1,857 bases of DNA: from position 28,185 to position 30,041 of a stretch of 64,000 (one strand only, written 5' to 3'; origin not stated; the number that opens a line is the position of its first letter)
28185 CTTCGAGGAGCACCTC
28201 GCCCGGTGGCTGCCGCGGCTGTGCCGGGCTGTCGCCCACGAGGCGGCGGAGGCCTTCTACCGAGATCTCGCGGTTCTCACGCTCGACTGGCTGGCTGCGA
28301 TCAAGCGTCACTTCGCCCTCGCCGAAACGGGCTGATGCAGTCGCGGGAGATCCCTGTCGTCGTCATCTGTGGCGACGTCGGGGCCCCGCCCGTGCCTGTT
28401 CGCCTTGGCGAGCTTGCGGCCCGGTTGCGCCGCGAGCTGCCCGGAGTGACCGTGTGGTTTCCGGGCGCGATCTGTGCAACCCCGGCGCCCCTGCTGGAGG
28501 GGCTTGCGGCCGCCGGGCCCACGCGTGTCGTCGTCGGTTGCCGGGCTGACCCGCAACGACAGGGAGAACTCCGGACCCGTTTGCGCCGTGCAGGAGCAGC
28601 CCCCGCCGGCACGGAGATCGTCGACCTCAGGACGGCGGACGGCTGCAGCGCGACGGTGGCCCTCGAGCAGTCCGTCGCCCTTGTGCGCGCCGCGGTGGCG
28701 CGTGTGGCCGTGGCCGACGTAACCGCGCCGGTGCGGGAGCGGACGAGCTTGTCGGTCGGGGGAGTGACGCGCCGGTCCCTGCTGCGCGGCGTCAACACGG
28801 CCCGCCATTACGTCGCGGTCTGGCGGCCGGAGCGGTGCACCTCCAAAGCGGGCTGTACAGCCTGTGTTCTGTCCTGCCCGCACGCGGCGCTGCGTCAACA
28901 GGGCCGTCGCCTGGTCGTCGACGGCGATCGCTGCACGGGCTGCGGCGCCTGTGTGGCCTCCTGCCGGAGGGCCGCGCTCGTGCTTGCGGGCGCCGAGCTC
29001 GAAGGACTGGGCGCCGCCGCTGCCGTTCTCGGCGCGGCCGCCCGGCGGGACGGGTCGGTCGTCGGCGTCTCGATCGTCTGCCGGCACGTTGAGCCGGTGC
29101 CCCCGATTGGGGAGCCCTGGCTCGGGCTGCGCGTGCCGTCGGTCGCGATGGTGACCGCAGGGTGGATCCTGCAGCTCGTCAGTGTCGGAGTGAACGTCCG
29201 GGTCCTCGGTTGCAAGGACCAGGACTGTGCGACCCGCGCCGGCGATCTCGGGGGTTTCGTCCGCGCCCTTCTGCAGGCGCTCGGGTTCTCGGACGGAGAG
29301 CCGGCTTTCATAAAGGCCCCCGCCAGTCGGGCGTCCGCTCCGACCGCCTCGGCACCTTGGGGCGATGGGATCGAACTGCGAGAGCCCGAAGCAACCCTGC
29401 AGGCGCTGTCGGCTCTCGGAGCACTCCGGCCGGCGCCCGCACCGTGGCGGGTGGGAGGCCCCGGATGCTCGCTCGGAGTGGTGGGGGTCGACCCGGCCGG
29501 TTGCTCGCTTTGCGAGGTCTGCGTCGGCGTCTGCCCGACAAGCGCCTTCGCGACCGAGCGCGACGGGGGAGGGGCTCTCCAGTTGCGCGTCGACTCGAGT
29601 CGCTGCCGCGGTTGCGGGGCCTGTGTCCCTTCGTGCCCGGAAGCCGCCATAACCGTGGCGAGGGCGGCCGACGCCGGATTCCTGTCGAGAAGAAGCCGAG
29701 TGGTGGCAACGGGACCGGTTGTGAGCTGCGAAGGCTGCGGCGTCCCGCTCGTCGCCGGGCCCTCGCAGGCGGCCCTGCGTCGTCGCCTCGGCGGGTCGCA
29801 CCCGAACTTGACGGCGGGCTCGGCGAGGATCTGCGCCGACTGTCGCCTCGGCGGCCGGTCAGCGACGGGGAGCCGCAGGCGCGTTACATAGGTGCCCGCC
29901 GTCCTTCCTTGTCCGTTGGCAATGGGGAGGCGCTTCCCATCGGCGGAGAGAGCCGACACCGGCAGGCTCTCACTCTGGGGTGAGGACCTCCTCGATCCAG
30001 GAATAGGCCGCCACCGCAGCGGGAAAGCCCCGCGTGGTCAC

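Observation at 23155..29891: TAT-exported molybdoenzyme/NrfD locus carrying an extra signal-less poly-ferredoxin gene: possible trans-membrane redox module of unknown function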

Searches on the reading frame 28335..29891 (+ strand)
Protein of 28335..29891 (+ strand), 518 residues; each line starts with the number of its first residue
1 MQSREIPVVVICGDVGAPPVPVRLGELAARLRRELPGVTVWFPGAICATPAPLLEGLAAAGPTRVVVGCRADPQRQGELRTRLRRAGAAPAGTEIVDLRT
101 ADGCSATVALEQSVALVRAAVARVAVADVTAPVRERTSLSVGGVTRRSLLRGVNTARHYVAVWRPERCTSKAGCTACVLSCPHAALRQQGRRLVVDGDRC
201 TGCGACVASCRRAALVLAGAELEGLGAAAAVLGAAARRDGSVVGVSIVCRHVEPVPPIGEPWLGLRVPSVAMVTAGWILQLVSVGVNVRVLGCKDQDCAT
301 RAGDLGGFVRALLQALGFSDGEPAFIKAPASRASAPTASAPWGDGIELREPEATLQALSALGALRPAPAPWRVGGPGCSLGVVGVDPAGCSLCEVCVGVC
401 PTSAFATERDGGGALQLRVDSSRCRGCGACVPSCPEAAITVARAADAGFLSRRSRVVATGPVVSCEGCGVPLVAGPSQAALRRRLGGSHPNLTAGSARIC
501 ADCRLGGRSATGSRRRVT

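Call 5: search_protein_families(library=pfam, proteins=[window:28335-29891:+], max_evalue=0.01)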
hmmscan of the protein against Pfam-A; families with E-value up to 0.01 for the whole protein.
window:28335-29891:+ (518 aa): 13 families
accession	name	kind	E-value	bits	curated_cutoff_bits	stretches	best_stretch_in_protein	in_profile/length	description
PF00037.32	Fer4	-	2.6e-15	55.9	21.1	3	418-440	2-24/24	4Fe-4S binding domain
PF12838.12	Fer4_7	-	1.2e-12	48.6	27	2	173-212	4-50/52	4Fe-4S dicluster domain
PF12837.12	Fer4_6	-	1.4e-12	47.3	25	3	418-439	3-24/24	4Fe-4S binding domain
PF13237.11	Fer4_10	-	5.8e-12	45.8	25.5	3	385-435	4-53/53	4Fe-4S dicluster domain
PF13187.11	Fer4_9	-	1.3e-10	41.6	27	2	390-439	2-52/52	4Fe-4S dicluster domain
PF13484.11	Fer4_16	-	4.6e-09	37.4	30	1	423-442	1-20/66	4Fe-4S double cluster binding domain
PF14697.11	Fer4_21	-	3e-08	34.1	35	2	173-210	10-51/59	4Fe-4S dicluster domain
PF12797.12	Fer4_2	-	9.3e-08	32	24.5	2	419-436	5-22/22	4Fe-4S binding domain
PF25160.1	LdpA_Fe-S-bd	-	2.2e-07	31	27.6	1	394-441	7-45/49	LdpA Fe-S cluster-binding domain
PF12800.12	Fer4_4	-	3.5e-06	27.3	24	1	422-436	2-16/17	4Fe-4S binding domain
PF13459.11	Fer4_15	-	1.8e-05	25.8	22.4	0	194-210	2-18/66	4Fe-4S single cluster domain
PF13183.11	Fer4_8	-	0.00018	22.4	27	0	421-441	2-22/68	4Fe-4S dicluster domain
PF13534.11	Fer4_17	-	0.00021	22.2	22.2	0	423-439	1-17/61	4Fe-4S dicluster domain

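Call 6: search_protein_families(library=ncbifam, proteins=[window:28335-29891:+], max_evalue=0.001)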
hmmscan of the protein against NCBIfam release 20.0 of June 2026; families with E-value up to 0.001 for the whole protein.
window:28335-29891:+ (518 aa): 68 families (the best 25 are shown)
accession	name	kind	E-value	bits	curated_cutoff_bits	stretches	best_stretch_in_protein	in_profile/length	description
TIGR02179.1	PorD_KorD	subfamily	5e-17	61.8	60.05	2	388-443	25-76/78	2-oxoacid:acceptor oxidoreductase, delta subunit, pyruvate/2-ketoisovalerate family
NF040864.1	HgcB_ferredoxin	equivalog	7.8e-15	54.5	99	2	166-241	14-83/93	mercury methylation ferredoxin HgcB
NF040684.1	PorD_Arch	equivalog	2e-14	53.5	120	2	157-215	23-79/85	pyruvate synthase subunit PorD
NF041891.1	hdrA_Methbact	equivalog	6.8e-14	51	1300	2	158-223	564-626/762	ferredoxin:CoB-CoM heterodisulfide reductase subunit HdrA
TIGR02700.1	flavo_MJ0208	hypoth_equivalog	1.6e-13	50.4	251.35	2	385-441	145-196/234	dihydromethanopterin reductase (acceptor)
NF040770.1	hetero_SS_HdrA2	exception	8.7e-13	47.3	1100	2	149-228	560-636/777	CoB-CoM heterodisulfide reductase HdrA2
NF043039.1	HgcAB_like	equivalog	1.9e-12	47.4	285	2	383-439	295-349/350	HgcAB-like fusion protein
TIGR04041.1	activase_YjjW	hypoth_equivalog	6.9e-12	45.4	250.2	2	164-214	36-86/276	YjjW family glycine radical enzyme activase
NF038196.1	ferrodoxin_EFR1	subfamily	2.3e-11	44.2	75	2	165-216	183-230/242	EFR1 family ferrodoxin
NF043069.1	T4HPD_activ_SAM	equivalog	5.2e-11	42.5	425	2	163-222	48-104/299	trans-4-hydroxy-L-proline dehydratase activase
TIGR01944.1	rnfB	subfamily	6.8e-11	42.1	68.7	2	156-215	103-160/190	RnfABCDGE type electron transport complex subunit B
NF042909.1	FMH_DH_FwdF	exception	9.9e-11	41.3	375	1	385-444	222-316/336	tungsten-dependent formylmethanofuran dehydrogenase subunit FwdF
NF007202.0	PRK09623.1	equivalog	2.2e-10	40.8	166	1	385-443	48-102/105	3-methyl-2-oxobutanoate dehydrogenase subunit delta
NF058577.1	FdxA_fam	equivalog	7.8e-10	38.8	65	1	173-211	11-49/52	4Fe-4S ferredoxin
NF005503.0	PRK07118.1-2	equivalog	9.1e-10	38.3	252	1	135-218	102-187/292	RnfABCDGE type electron transport complex subunit B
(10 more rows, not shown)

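Call 8: find_homologous_proteins(query=window:28335-29888:+, max_evalue=0.001)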
Query window:28335-29888:+ (518 aa): 47 proteins with E <= 0.001 among 8000 candidates.
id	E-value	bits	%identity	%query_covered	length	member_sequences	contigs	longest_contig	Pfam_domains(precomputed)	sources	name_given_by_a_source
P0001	0.0e+0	1067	96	100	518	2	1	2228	PF14697.12,PF12797.13,PF12837.13,PF00037.33,PF13484.12,PF12838.13,PF13534.12,PF25160.2,PF13237.12,PF12800.13,PF13187.12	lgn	-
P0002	1.8e-277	939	86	100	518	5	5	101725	PF14697.12,PF12797.13,PF12837.13,PF00037.33,PF13484.12,PF12838.13,PF13459.12,PF25160.2,PF13237.12,PF13187.12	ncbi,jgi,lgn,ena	ncbi:MAG: 4Fe-4S binding protein [Acidimicrobiales bacterium]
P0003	1.1e-231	788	74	100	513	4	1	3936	PF14697.12,PF12837.13,PF00037.33,PF13484.12,PF12838.13,PF13459.12,PF13237.12,PF13187.12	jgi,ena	-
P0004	1.2e-227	775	73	99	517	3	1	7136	PF14697.12,PF12797.13,PF12837.13,PF00037.33,PF13484.12,PF12838.13,PF13459.12,PF25160.2,PF13237.12,PF13187.12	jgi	jgi:ferredoxin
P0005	1.9e-221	755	71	99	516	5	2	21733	PF14697.12,PF12797.13,PF12837.13,PF00037.33,PF13484.12,PF12838.13,PF13459.12,PF13237.12,PF13187.12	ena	-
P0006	9.6e-209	713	69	99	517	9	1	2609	PF14697.12,PF12837.13,PF13484.12,PF12838.13,PF13459.12,PF12800.13,PF12797.13,PF00037.33,PF25160.2,PF13237.12,PF13183.12,PF13187.12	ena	-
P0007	1.8e-196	672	65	100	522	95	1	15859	PF14697.12,PF12837.13,PF00037.33,PF13484.12,PF12838.13,PF13459.12,PF13237.12,PF13187.12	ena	-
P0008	2.7e-192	658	64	99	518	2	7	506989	PF14697.12,PF12797.13,PF12837.13,PF00037.33,PF13484.12,PF12838.13,PF13237.12,PF13187.12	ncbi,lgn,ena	-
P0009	3.8e-192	658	64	100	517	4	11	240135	PF14697.12,PF12837.13,PF13484.12,PF12838.13,PF13534.12,PF12800.13,PF12797.13,PF00037.33,PF25160.2,PF13237.12,PF13183.12,PF13187.12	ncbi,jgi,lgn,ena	ncbi:MAG: 4Fe-4S binding protein [Acidimicrobiales bacterium]|jgi:ferredoxin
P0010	1.8e-190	652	63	100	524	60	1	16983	PF14697.12,PF12797.13,PF12837.13,PF00037.33,PF13484.12,PF12838.13,PF13459.12,PF13237.12,PF13187.12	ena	-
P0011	6.2e-190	651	63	99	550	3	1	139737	PF14697.12,PF12797.13,PF12837.13,PF00037.33,PF13484.12,PF12838.13,PF13237.12,PF13187.12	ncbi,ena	-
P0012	1.7e-186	639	62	99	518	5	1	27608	PF14697.12,PF12797.13,PF12837.13,PF00037.33,PF13484.12,PF12838.13,PF13237.12,PF13187.12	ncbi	-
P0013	3.6e-173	595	87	64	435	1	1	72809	PF12837.13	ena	-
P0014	1.8e-169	583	59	100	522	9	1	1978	PF12797.13,PF12837.13,PF00037.33,PF13484.12,PF12838.13,PF13237.12,PF13187.12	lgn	-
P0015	6.7e-163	561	61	94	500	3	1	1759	PF14697.12,PF12837.13,PF00037.33,PF13484.12,PF12838.13,PF13237.12,PF13187.12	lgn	-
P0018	6.6e-150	519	52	98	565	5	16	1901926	PF14697.12,PF12797.13,PF12837.13,PF00037.33,PF13484.12,PF12838.13,PF13459.12,PF13237.12,PF12800.13,PF13187.12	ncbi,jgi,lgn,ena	ncbi:MAG: 4Fe-4S binding protein [Acidimicrobiales bacterium]|jgi:ferredoxin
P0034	1.1e-103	366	45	97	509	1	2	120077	PF12837.13,PF00037.33,PF12838.13,PF13459.12,PF13237.12,PF13187.12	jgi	jgi:ferredoxin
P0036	1.1e-72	264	40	94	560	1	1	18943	PF14697.12,PF12797.13,PF12837.13,PF00037.33,PF13484.12,PF12838.13,PF25160.2,PF13237.12,PF13187.12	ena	-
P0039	4.4e-70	255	38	95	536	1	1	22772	PF14697.12,PF12797.13,PF12837.13,PF00037.33,PF13484.12,PF12838.13,PF13237.12,PF13183.12,PF13187.12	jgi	jgi:ferredoxin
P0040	9.2e-68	248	55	48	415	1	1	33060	PF12797.13,PF12837.13,PF00037.33,PF02613.21,PF12838.13,PF13237.12,PF13187.12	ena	-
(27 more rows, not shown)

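Call 10: find_encoding_contigs(protein=P0018, flank=10000, max_places=3)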
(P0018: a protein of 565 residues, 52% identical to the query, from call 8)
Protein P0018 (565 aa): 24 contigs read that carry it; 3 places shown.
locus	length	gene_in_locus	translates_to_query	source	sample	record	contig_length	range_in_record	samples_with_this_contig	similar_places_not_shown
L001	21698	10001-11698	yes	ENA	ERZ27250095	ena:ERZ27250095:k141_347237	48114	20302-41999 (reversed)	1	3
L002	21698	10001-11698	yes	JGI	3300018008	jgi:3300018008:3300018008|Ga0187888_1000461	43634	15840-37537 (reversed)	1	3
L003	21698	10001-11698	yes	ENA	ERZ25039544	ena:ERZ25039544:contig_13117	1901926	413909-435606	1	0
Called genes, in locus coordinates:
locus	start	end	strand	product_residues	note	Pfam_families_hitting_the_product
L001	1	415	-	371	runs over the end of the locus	PF02746:MR_MLE_N, PF26685:DUF8230_C, PF13378:MR_MLE_C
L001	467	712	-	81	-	-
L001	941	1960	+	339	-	PF04311:DUF459, PF13472:Lipase_GDSL_2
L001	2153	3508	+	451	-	PF02353:CMAS, PF13489:Methyltransf_23, PF13847:Methyltransf_31, PF08241:Methyltransf_11, PF08242:Methyltransf_12, PF13649:Methyltransf_25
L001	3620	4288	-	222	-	-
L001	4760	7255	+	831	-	PF00384:Molybdopterin, PF01568:Molydop_binding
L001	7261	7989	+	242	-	PF13237:Fer4_10 (weak), PF13247:Fer4_11, PF12838:Fer4_7 (weak), PF13187:Fer4_9 (weak), PF12797:Fer4_2 (weak), PF00037:Fer4 (weak), PF12837:Fer4_6, PF13247:Fer4_11, +4 more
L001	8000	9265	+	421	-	PF03916:NrfD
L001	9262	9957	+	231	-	PF02613:Nitrate_red_del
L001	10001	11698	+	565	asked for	PF12838:Fer4_7 (weak), PF12797:Fer4_2 (faint), PF12800:Fer4_4 (faint), PF12837:Fer4_6 (faint), PF12838:Fer4_7, PF13187:Fer4_9 (weak), PF13237:Fer4_10, PF00037:Fer4 (weak), +3 more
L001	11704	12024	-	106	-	PF02627:CMD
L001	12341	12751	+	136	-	-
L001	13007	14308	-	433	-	PF07690:MFS_1, PF00083:Sugar_tr (weak), PF07690:MFS_1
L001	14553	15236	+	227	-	-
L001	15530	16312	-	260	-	PF00072:Response_reg, PF00486:Trans_reg_C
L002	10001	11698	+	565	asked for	PF12838:Fer4_7 (weak), PF12797:Fer4_2 (faint), PF12800:Fer4_4 (faint), PF12837:Fer4_6 (faint), PF12838:Fer4_7, PF13187:Fer4_9 (weak), PF13237:Fer4_10, PF00037:Fer4 (weak), +3 more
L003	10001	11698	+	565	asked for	PF12838:Fer4_7 (weak), PF12797:Fer4_2 (faint), PF12800:Fer4_4 (faint), PF12837:Fer4_6 (faint), PF12838:Fer4_7, PF13187:Fer4_9 (weak), PF13237:Fer4_10, PF00037:Fer4 (weak), +3 more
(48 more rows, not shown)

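Call 11: find_encoding_contigs(protein=P0034, flank=10000, max_places=2)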
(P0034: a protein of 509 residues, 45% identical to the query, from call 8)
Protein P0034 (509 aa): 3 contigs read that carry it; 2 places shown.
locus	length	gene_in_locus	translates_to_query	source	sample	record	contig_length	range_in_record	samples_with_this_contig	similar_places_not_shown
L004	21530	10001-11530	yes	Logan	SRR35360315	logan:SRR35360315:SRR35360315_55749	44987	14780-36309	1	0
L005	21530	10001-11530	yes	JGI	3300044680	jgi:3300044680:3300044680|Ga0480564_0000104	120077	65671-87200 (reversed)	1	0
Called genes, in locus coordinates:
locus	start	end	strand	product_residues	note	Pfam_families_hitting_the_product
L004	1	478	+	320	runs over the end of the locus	PF02653:BPD_transp_2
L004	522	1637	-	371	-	PF02746:MR_MLE_N, PF13378:MR_MLE_C, PF26685:DUF8230_C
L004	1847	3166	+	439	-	PF04311:DUF459, PF13472:Lipase_GDSL_2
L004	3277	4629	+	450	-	PF02353:CMAS, PF05175:MTS (weak), PF13489:Methyltransf_23, PF13847:Methyltransf_31, PF08241:Methyltransf_11, PF08242:Methyltransf_12, PF13649:Methyltransf_25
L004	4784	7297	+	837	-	PF00384:Molybdopterin, PF01568:Molydop_binding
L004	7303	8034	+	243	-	PF13247:Fer4_11, PF12838:Fer4_7 (weak), PF13187:Fer4_9 (weak), PF13237:Fer4_10 (weak), PF12797:Fer4_2 (weak), PF00037:Fer4 (weak), PF12837:Fer4_6, PF13237:Fer4_10 (weak), +3 more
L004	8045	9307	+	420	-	PF03916:NrfD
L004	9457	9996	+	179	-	PF02613:Nitrate_red_del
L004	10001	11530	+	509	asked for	PF13187:Fer4_9 (faint), PF13237:Fer4_10 (faint), PF13459:Fer4_15 (faint), PF12838:Fer4_7 (faint), PF00037:Fer4, PF12837:Fer4_6 (weak)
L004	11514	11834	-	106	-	PF02627:CMD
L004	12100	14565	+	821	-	PF10518:TAT_signal (faint), PF04879:Molybdop_Fe4S4, PF00384:Molybdopterin, PF01568:Molydop_binding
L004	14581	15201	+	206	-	PF12797:Fer4_2 (faint), PF13237:Fer4_10 (faint), PF14697:Fer4_21 (faint), PF25160:LdpA_Fe-S-bd (faint), PF13247:Fer4_11, PF12838:Fer4_7 (weak), PF12837:Fer4_6 (weak), PF00037:Fer4 (weak), +2 more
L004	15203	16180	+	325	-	PF04976:DmsC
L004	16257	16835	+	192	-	PF02613:Nitrate_red_del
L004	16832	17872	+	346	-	PF00037:Fer4 (weak), PF12837:Fer4_6 (faint), PF12838:Fer4_7, PF13187:Fer4_9 (weak), PF13237:Fer4_10 (weak), PF13484:Fer4_16 (faint)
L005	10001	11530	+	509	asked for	PF13187:Fer4_9 (faint), PF13237:Fer4_10 (faint), PF13459:Fer4_15 (faint), PF12838:Fer4_7 (faint), PF00037:Fer4, PF12837:Fer4_6 (weak)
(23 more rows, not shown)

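Call 14: find_encoding_contigs(protein=P0036, flank=10000, max_places=2)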
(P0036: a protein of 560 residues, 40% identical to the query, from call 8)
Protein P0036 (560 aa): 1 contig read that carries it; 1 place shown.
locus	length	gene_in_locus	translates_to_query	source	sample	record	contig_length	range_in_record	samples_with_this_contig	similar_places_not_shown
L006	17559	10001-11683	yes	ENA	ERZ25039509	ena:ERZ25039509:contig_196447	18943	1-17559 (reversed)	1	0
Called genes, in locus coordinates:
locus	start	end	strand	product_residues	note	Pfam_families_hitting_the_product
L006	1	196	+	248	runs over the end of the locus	-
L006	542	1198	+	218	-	PF03279:Lip_A_acyltrans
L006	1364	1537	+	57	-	-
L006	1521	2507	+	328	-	PF13439:Glyco_transf_4, PF13579:Glyco_trans_4_4, PF00534:Glycos_transf_1, PF13692:Glyco_trans_1_4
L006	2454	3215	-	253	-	-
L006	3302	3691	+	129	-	PF06463:Mob_synth_C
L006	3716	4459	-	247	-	-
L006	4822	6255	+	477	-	PF00384:Molybdopterin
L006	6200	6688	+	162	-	PF00384:Molybdopterin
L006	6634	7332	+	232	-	PF01568:Molydop_binding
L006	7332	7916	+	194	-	PF12838:Fer4_7 (weak), PF13237:Fer4_10, PF13247:Fer4_11, PF12838:Fer4_7 (weak), PF13187:Fer4_9 (weak), PF12797:Fer4_2 (weak), PF12837:Fer4_6, PF00037:Fer4, +3 more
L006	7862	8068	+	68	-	-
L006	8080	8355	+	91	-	PF03916:NrfD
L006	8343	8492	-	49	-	-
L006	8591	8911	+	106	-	PF03916:NrfD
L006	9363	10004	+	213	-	PF02613:Nitrate_red_del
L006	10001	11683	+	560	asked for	PF12837:Fer4_6 (faint), PF12797:Fer4_2 (faint), PF13484:Fer4_16 (faint), PF00037:Fer4 (weak), PF12838:Fer4_7 (weak), PF13187:Fer4_9 (weak), PF13237:Fer4_10 (weak), PF14697:Fer4_21 (weak), +1 more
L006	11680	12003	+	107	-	PF02627:CMD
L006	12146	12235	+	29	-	-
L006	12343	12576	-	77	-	PF20058:DUF6457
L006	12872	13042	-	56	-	-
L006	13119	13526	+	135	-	-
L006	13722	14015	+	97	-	-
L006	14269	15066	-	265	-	-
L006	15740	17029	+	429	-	PF00437:T2SSE, PF13191:AAA_16 (weak), PF00004:AAA (faint)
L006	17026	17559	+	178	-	?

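Call 15: find_encoding_contigs(protein=P0039, flank=10000, max_places=2)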
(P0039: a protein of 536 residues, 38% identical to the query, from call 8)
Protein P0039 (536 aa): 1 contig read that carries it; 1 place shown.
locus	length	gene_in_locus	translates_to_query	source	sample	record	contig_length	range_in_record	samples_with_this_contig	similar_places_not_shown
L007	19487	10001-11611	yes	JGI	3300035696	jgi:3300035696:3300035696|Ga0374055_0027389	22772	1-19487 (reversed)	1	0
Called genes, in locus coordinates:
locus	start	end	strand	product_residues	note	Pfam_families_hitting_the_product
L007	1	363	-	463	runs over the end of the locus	PF06293:Kdo (weak), PF13224:DUF4032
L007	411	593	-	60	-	-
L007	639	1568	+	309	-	PF00248:Aldo_ket_red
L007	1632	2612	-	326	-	PF01370:Epimerase, PF04321:RmlD_sub_bind, PF16363:GDP_Man_Dehyd (faint)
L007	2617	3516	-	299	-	PF04055:Radical_SAM, PF06463:Mob_synth_C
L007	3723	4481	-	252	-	PF12840:HTH_20 (faint)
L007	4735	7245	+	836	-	PF00384:Molybdopterin, PF01568:Molydop_binding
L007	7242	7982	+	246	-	PF12838:Fer4_7, PF13237:Fer4_10 (weak), PF13247:Fer4_11, PF12838:Fer4_7 (weak), PF13187:Fer4_9 (weak), PF00037:Fer4 (weak), PF12797:Fer4_2 (weak), PF13247:Fer4_11, +6 more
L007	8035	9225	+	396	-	PF03916:NrfD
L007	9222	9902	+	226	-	PF02613:Nitrate_red_del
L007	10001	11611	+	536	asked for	PF13183:Fer4_8 (faint), PF12797:Fer4_2 (faint), PF12838:Fer4_7 (weak), PF13237:Fer4_10 (faint), PF13484:Fer4_16 (faint), PF12838:Fer4_7, PF13187:Fer4_9 (weak), PF12837:Fer4_6 (weak), +2 more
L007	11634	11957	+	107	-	PF02627:CMD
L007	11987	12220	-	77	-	PF20058:DUF6457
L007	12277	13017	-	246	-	PF01738:DLH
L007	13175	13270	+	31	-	-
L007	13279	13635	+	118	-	-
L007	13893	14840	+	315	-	PF02254:TrkA_N, PF02080:TrkA_C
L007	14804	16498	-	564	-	PF00128:Alpha-amylase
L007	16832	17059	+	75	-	PF11146:DUF2905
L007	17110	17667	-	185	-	PF01569:PAP2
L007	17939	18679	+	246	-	PF07758:DUF1614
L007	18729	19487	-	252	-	?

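Call 16: find_encoding_contigs(protein=P0002, flank=10000, max_places=3)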
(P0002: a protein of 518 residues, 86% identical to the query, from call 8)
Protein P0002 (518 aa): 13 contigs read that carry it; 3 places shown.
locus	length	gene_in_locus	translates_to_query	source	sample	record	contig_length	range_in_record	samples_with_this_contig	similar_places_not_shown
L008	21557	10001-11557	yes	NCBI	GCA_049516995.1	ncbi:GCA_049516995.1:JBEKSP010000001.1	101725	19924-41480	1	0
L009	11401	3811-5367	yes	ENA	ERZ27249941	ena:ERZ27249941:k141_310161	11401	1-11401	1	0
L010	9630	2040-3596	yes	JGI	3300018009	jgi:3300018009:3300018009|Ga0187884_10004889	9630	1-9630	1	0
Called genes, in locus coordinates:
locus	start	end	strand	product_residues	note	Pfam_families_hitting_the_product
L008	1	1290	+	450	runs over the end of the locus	PF04311:DUF459, PF13472:Lipase_GDSL_2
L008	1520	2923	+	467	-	PF28445:DUF8403, PF28444:DUF8402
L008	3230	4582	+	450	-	PF02353:CMAS, PF13489:Methyltransf_23, PF13847:Methyltransf_31, PF08241:Methyltransf_11, PF08242:Methyltransf_12, PF13649:Methyltransf_25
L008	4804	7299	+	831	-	PF00384:Molybdopterin, PF01568:Molydop_binding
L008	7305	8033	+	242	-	PF13237:Fer4_10 (weak), PF13247:Fer4_11, PF12838:Fer4_7 (weak), PF12797:Fer4_2 (weak), PF00037:Fer4 (weak), PF12837:Fer4_6 (weak), PF13187:Fer4_9 (weak), PF13247:Fer4_11, +2 more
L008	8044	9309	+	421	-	PF03916:NrfD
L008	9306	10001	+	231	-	PF02613:Nitrate_red_del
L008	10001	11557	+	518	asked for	PF12838:Fer4_7 (faint), PF13459:Fer4_15 (faint), PF14697:Fer4_21 (faint), PF13187:Fer4_9 (weak), PF13237:Fer4_10 (weak), PF00037:Fer4 (weak), PF12797:Fer4_2 (weak), PF12837:Fer4_6 (weak), +2 more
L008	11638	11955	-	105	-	PF02627:CMD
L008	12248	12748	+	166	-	-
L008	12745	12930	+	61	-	PF19684:DUF6186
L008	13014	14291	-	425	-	PF07690:MFS_1, PF12832:MFS_1_like (weak), PF00083:Sugar_tr, PF07690:MFS_1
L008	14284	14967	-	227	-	PF14808:TMEM164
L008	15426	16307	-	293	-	PF00072:Response_reg, PF00486:Trans_reg_C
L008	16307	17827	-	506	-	PF13493:DUF4118, PF13492:GAF_3 (faint), PF00512:HisKA, PF13581:HATPase_c_2 (weak), PF02518:HATPase_c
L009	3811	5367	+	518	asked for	PF12838:Fer4_7 (faint), PF13459:Fer4_15 (faint), PF14697:Fer4_21 (faint), PF13187:Fer4_9 (weak), PF13237:Fer4_10 (weak), PF00037:Fer4 (weak), PF12797:Fer4_2 (weak), PF12837:Fer4_6 (weak), +2 more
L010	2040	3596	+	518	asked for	PF12838:Fer4_7 (faint), PF13459:Fer4_15 (faint), PF14697:Fer4_21 (faint), PF13187:Fer4_9 (weak), PF13237:Fer4_10 (weak), PF00037:Fer4 (weak), PF12797:Fer4_2 (weak), PF12837:Fer4_6 (weak), +2 more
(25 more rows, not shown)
